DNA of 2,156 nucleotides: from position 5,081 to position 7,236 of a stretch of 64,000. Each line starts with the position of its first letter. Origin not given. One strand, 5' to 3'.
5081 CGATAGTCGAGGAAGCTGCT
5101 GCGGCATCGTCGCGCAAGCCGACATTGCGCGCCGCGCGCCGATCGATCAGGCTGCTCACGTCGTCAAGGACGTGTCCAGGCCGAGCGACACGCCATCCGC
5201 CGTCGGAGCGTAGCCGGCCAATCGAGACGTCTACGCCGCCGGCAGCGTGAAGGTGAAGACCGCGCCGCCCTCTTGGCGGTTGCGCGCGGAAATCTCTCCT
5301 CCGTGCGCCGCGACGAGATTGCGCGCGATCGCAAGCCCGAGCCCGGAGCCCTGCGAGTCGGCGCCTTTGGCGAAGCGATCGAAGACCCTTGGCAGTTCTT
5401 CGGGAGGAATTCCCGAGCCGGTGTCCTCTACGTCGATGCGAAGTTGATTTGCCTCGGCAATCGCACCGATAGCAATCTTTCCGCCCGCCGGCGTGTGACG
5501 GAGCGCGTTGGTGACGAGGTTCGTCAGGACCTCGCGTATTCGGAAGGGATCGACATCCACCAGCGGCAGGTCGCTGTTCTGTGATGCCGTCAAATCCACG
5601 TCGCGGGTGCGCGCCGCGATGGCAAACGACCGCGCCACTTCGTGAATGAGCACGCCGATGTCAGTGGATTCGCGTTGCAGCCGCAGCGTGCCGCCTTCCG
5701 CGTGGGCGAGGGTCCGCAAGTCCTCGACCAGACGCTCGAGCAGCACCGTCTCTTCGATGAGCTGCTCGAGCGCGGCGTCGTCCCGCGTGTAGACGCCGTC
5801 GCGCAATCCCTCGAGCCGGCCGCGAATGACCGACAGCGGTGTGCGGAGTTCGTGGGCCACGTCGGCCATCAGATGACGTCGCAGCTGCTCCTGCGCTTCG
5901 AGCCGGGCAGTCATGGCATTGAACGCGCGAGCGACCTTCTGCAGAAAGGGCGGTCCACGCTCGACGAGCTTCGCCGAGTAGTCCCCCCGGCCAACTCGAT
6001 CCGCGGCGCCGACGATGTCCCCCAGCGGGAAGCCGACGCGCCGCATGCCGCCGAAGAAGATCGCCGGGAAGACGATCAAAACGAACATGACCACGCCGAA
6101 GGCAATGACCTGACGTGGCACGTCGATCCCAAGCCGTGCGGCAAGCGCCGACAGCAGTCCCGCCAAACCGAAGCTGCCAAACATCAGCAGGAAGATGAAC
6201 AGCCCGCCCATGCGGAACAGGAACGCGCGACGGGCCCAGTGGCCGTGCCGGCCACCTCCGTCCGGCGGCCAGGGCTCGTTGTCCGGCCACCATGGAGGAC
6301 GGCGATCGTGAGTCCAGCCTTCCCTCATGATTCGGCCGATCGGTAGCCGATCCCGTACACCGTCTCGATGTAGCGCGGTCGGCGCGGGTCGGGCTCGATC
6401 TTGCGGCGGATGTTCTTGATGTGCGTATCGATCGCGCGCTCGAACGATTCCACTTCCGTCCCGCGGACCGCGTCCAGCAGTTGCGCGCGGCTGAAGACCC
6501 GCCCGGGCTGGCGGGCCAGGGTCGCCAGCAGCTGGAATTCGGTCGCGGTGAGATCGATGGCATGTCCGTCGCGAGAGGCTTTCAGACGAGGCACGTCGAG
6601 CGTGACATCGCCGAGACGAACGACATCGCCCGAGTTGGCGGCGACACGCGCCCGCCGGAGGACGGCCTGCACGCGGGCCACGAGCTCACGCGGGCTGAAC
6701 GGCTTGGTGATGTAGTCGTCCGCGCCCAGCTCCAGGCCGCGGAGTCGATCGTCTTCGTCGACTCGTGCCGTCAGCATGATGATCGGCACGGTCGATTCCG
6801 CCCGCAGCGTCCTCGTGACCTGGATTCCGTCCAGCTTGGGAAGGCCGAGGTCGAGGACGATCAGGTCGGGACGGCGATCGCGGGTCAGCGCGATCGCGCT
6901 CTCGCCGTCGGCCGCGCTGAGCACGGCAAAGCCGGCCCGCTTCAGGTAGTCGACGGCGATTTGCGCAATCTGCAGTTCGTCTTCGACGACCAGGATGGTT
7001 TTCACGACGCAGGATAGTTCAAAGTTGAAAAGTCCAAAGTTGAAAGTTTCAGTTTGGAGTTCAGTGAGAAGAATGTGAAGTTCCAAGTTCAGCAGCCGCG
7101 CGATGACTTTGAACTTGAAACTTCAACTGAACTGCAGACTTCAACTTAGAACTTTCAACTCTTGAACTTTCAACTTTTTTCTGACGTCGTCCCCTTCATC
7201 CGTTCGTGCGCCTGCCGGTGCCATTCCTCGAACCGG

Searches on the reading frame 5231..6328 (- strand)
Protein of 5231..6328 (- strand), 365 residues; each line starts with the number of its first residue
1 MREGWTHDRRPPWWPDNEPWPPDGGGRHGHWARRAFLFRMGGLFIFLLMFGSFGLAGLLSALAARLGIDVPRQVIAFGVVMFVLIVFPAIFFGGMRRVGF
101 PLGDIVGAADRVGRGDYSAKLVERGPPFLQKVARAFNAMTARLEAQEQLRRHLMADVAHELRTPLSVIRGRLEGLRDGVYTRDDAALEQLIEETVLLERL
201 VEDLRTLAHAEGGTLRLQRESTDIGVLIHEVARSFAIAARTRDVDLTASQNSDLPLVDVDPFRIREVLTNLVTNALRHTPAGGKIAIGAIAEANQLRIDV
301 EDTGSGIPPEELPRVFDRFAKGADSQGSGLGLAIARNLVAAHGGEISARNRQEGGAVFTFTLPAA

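Call 36: search_protein_families(library=pfam, proteins=[window:5231-6328:-], max_evalue=0.01)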
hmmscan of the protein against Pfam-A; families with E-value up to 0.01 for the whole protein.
window:5231-6328:- (365 aa): 5 families
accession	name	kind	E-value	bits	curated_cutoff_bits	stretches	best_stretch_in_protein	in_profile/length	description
PF02518.31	HATPase_c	-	1.1e-29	103.5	26.4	1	260-364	2-109/111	Histidine kinase-, DNA gyrase B-, and HSP90-like ATPase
PF00512.31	HisKA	-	3e-14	53.3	26.9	1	150-213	2-66/66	His Kinase A (phospho-acceptor) domain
PF13581.12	HATPase_c_2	-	8.2e-08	32.8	27.4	1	264-346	36-114/127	Histidine kinase-like ATPase domain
PF00672.30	HAMP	-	2.5e-05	24.9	25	1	101-145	9-53/53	HAMP domain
PF13589.12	HATPase_c_3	-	0.0043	17.5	25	1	265-325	4-62/137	Histidine kinase-, DNA gyrase B-, and HSP90-like ATPase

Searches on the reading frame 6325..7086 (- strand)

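Call 36: search_protein_families(library=pfam, proteins=[window:6325-7086:-], max_evalue=0.01)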
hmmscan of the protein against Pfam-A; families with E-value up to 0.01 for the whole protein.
window:6325-7086:- (253 aa): 3 families
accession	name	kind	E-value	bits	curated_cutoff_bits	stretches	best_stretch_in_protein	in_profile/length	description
PF00072.30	Response_reg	-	2.4e-31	108.6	30.2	1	31-140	1-111/111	Response regulator receiver domain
PF00486.34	Trans_reg_C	-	3.4e-27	94.8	26.2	1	175-249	2-76/77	Transcriptional regulatory protein, C terminal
PF23198.2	PDE8A_N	-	0.0013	19.1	29.6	1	27-104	9-87/147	PDE8A-like, N-terminal domain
